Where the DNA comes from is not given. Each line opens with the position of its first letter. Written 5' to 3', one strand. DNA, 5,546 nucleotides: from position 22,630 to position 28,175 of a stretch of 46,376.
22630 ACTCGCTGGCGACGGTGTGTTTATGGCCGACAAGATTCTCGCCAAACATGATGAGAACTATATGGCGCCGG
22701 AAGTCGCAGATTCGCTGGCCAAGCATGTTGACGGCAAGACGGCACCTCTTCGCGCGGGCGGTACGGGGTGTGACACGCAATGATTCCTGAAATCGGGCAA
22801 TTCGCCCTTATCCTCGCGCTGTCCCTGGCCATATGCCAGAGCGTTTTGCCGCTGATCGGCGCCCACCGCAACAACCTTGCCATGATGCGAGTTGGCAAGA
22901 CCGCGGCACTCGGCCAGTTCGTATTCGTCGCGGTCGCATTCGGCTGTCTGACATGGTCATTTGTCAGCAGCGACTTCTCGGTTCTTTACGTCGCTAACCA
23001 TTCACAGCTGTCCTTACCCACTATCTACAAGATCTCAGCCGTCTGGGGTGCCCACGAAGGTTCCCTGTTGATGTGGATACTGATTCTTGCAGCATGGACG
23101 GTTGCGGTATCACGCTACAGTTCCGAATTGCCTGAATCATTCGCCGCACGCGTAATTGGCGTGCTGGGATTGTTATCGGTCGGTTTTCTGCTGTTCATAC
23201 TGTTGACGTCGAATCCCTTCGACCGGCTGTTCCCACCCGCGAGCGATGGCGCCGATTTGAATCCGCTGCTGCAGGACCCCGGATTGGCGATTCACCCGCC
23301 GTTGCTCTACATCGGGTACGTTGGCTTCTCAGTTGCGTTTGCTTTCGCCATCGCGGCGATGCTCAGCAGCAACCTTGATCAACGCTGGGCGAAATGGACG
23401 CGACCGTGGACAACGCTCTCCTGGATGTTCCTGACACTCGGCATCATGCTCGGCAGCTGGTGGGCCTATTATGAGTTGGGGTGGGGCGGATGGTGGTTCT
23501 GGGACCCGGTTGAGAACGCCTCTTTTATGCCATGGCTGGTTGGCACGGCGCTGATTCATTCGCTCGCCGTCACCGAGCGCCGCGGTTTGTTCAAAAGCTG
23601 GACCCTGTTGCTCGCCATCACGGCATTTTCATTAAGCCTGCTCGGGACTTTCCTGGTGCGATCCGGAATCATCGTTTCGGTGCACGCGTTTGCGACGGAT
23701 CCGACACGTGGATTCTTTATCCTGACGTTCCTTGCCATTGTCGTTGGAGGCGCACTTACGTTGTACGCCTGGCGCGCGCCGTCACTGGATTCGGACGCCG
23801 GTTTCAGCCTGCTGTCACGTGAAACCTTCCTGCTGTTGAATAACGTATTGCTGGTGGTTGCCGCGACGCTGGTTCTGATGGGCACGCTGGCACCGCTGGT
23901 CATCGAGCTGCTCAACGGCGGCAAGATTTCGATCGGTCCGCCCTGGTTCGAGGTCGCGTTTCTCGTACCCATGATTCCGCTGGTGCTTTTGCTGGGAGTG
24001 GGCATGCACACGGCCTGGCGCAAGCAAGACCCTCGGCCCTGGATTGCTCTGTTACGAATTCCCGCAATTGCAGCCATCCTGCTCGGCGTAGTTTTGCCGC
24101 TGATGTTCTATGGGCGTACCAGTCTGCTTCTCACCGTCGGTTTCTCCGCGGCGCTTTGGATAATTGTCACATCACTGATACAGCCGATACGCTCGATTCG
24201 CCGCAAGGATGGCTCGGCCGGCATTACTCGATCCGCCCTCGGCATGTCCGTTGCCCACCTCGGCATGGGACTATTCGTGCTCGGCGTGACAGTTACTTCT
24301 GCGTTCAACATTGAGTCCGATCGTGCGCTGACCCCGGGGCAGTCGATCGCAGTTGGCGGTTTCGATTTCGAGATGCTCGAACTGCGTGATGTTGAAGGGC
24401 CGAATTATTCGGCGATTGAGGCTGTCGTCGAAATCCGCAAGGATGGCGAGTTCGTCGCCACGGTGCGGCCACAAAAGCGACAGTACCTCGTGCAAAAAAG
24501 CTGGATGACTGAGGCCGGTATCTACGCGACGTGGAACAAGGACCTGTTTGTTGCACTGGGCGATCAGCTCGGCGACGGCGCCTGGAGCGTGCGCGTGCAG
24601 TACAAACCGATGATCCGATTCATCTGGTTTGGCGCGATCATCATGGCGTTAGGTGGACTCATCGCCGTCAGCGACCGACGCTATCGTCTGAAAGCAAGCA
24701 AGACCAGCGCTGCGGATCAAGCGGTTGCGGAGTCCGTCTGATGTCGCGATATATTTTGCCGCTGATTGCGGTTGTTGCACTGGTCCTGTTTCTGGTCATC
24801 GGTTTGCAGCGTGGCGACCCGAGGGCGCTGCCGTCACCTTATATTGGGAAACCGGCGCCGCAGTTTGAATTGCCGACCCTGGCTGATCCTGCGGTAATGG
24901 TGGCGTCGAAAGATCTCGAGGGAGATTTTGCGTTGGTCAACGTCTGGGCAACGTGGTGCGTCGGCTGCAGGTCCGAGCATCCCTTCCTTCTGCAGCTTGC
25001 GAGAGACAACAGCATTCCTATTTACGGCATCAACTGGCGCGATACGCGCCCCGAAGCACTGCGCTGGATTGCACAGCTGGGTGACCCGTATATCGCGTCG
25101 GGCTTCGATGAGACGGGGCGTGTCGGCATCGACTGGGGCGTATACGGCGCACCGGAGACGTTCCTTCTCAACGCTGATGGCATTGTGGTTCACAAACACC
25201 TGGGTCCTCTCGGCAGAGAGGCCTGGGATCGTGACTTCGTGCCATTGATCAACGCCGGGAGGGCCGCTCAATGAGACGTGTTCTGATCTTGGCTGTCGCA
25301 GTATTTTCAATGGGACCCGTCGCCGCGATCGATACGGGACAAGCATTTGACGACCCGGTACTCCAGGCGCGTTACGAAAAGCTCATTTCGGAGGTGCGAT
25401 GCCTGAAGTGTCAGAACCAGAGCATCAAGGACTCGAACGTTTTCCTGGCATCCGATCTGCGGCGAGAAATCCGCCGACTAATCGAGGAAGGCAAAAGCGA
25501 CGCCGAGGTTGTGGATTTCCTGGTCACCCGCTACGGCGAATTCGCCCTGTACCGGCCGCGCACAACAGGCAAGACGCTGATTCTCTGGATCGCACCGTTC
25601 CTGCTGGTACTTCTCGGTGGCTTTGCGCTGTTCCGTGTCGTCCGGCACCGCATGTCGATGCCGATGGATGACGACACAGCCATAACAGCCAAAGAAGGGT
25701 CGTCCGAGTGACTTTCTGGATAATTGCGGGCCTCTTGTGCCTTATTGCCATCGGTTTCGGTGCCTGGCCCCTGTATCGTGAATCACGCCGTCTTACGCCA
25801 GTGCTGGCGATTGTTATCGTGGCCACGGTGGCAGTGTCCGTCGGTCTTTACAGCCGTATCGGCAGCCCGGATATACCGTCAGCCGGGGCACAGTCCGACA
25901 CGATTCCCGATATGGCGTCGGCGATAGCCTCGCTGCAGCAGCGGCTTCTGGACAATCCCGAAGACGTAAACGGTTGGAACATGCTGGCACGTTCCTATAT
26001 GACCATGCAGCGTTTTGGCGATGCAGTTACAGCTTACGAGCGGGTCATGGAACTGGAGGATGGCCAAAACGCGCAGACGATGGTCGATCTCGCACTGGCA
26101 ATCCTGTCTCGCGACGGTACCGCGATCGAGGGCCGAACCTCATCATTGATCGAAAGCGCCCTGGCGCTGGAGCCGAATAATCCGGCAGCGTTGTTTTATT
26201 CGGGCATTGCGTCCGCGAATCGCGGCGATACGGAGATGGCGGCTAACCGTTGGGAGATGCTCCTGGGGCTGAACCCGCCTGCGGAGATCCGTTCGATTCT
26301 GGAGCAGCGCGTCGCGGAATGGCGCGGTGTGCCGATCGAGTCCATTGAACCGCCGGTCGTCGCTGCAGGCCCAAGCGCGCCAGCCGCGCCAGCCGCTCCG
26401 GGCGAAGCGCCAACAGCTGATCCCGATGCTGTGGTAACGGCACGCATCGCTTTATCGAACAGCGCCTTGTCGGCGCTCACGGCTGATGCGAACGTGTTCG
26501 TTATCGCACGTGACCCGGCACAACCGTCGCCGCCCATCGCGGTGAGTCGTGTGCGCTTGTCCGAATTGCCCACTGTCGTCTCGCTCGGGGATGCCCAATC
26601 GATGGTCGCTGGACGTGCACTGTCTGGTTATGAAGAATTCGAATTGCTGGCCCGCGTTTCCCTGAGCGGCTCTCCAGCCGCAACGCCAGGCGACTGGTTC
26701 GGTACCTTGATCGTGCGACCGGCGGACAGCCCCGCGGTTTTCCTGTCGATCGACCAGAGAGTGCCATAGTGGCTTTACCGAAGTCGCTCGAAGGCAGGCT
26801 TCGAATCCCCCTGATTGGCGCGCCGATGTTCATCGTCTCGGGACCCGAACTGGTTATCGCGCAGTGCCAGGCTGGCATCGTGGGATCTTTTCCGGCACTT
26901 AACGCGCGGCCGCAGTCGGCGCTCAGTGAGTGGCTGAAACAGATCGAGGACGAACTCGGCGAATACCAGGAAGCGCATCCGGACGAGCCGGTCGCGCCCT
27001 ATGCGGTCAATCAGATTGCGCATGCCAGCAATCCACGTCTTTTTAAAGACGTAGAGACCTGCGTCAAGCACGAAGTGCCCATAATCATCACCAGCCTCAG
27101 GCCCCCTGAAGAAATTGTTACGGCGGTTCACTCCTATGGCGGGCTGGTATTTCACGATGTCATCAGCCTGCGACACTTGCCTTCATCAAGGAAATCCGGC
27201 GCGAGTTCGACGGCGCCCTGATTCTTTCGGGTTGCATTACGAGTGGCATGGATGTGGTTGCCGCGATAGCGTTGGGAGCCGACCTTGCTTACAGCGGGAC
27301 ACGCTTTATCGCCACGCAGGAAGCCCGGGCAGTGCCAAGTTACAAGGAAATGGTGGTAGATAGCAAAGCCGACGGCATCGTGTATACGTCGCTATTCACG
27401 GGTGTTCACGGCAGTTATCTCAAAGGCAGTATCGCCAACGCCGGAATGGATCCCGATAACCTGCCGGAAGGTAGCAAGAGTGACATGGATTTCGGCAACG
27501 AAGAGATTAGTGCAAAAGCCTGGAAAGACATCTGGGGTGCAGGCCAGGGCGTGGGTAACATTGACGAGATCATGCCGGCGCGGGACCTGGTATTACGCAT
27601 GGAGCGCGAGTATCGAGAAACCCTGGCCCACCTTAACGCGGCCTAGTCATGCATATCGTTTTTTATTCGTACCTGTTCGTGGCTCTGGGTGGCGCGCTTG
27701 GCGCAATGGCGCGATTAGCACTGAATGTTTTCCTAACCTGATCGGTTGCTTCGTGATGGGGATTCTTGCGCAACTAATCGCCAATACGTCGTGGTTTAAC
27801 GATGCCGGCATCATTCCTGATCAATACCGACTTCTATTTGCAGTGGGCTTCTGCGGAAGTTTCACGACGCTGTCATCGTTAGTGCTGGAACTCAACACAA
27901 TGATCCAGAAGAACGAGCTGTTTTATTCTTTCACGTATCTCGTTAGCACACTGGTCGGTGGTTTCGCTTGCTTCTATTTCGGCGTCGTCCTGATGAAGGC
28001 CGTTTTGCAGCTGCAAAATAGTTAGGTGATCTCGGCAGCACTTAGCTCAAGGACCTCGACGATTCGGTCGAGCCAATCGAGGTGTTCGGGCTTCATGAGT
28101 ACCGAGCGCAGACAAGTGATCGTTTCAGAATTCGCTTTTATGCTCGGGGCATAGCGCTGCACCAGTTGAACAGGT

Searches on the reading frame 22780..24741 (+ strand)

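Call 54: search_protein_families(library=pfam, proteins=[window:22780-24741:+], max_evalue=0.00001)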
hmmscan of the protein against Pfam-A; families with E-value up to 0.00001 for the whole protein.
window:22780-24741:+ (653 aa): 2 families
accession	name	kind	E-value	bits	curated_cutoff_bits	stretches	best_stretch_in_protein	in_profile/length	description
PF16327.10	CcmF_C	-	2.6e-111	372.4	28.7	1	315-633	1-323/323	Cytochrome c-type biogenesis protein CcmF C-terminal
PF01578.25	Cytochrom_C_asm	-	6.4e-53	180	29.9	1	89-295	1-206/212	Cytochrome C assembly protein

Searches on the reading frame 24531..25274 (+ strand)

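Call 54: search_protein_families(library=pfam, proteins=[window:24531-25274:+], max_evalue=0.00001)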
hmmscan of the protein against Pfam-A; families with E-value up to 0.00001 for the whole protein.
window:24531-25274:+ (247 aa): 2 families
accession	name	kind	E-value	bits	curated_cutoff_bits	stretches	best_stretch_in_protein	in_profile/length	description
PF08534.16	Redoxin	-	2.6e-15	57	26.6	1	106-228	3-137/148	Redoxin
PF00578.27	AhpC-TSA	-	2.1e-11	44.2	26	1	105-221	1-123/124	AhpC/TSA family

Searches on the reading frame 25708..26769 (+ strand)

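Call 14: search_protein_families(library=pfam, proteins=[window:25708-26769:+], max_evalue=0.001)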
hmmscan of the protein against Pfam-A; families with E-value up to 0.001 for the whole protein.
window:25708-26769:+ (353 aa): 8 families
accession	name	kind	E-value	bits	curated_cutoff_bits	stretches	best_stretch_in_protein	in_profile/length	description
PF23892.1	Ig_CycH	-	1.6e-23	82.9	27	1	244-349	2-108/108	Cytochrome c-type biogenesis protein H Ig-like domain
PF23914.1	TPR_CcmH_CycH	-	3.8e-17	63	42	1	65-193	28-155/158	Cytochrome c-type biogenesis protein H TPR domain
PF13431.12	TPR_17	-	6.2e-07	29.6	24.4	0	148-178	2-32/34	Tetratricopeptide repeat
PF07719.23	TPR_2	-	1.7e-06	28.1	27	0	89-117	3-31/34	Tetratricopeptide repeat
PF14559.12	TPR_19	-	3.5e-06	27.7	25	0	68-119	6-57/68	Tetratricopeptide repeat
PF13432.12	TPR_16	-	1.3e-05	26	32.7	0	92-133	2-42/65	Tetratricopeptide repeat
PF13371.12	TPR_9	-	0.0001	22.7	35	0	145-202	15-72/73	Tetratricopeptide repeat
PF13428.12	TPR_14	-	0.00027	21.8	23.5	0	88-125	2-38/44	Tetratricopeptide repeat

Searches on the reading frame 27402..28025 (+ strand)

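Call 14: search_protein_families(library=pfam, proteins=[window:27402-28025:+], max_evalue=0.001)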
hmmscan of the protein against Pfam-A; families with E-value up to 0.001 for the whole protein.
window:27402-28025:+ (207 aa): 2 families
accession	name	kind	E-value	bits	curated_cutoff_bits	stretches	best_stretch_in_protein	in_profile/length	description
PF02537.21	CRCB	-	5.7e-18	65.6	32.9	1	107-195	27-103/103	CrcB-like protein, Camphor Resistance (CrcB)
PF04178.18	Got1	-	0.00022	22.2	24.6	1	114-201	5-88/110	Got1/Sft2-like family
